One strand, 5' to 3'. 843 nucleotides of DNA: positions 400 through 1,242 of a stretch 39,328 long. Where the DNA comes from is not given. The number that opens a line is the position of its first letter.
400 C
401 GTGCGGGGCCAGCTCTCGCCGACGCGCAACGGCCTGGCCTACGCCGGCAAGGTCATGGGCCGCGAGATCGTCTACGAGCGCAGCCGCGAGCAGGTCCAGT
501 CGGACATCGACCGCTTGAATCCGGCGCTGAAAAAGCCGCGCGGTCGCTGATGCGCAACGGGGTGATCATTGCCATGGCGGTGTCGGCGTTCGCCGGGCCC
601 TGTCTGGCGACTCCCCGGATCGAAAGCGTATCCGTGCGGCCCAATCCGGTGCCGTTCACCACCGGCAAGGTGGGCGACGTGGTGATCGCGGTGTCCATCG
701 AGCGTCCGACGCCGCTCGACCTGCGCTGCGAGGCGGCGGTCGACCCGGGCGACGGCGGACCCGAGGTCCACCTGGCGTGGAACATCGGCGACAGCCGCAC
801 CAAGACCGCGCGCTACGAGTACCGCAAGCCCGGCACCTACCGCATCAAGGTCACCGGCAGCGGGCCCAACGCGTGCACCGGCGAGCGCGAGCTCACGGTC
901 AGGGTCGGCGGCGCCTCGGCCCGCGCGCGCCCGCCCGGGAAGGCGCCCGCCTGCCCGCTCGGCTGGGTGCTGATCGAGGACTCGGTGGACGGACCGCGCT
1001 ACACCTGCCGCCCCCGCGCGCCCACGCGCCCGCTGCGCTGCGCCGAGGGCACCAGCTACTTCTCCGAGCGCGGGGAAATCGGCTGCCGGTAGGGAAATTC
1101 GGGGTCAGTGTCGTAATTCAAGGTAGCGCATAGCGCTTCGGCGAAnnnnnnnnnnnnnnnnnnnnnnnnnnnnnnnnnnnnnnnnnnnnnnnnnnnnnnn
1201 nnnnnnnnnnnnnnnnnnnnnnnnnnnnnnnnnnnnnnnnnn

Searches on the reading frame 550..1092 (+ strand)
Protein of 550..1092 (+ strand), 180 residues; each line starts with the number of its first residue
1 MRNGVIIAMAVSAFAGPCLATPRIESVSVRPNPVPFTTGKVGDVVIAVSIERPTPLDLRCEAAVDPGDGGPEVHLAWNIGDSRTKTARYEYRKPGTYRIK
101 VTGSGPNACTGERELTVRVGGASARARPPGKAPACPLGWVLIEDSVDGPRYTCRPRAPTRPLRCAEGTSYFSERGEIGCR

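Call 72: search_protein_families(library=pfam, proteins=[window:550-1092:+], max_evalue=0.1)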
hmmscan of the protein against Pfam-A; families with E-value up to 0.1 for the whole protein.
window:550-1092:+ (180 aa): 3 families
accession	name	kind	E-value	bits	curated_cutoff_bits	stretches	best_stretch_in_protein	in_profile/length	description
PF00801.26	PKD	-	0.00015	22.2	23.5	1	56-106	15-68/80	PKD domain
PF18911.6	PKD_4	-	0.0014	19.1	27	1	66-104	29-69/85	PKD domain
PF23623.1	GBD_IRG7_N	-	0.076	13.6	27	0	80-109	57-86/95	IRG7 N-terminal galactose binding domain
